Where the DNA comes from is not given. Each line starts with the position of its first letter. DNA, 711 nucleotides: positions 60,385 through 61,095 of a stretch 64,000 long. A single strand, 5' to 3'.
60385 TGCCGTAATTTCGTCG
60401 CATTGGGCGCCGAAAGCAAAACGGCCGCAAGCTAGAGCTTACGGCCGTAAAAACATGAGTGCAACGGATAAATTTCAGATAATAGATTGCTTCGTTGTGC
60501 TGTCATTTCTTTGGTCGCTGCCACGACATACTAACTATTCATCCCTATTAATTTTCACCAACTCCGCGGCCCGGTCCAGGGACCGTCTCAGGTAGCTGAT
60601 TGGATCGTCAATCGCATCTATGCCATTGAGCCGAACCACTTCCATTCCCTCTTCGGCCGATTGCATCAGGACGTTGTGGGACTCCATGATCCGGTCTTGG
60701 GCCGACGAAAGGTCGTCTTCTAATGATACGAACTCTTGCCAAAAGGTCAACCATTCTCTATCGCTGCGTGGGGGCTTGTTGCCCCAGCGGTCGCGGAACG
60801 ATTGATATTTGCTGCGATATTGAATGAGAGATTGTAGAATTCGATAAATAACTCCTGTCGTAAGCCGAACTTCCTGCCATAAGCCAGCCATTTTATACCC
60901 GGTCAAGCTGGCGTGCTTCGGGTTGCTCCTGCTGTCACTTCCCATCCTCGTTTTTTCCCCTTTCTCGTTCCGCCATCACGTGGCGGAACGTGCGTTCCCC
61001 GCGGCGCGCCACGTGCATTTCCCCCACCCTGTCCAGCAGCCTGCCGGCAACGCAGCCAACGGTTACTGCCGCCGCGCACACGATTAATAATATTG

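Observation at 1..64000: Hyper-iterated 8-bp palindrome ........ saturates the phage genome (HIP1-like)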

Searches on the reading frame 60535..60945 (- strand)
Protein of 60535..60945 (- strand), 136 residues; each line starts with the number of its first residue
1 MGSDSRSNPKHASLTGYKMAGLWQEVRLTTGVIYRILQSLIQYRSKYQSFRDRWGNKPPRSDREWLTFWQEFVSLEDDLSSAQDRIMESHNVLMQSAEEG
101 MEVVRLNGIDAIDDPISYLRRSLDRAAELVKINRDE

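Call 39: search_protein_families(library=pfam, proteins=[window:60535-60945:-], max_evalue=0.01)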
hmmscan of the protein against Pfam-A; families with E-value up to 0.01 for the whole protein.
window:60535-60945:- (136 aa): 0 families

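Call 63: find_encoding_contigs(protein=window:60535-60945:-, flank=10000, max_places=2)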
Protein window:60535-60945:- (136 aa): no gene with exactly this product is on record in the collection.
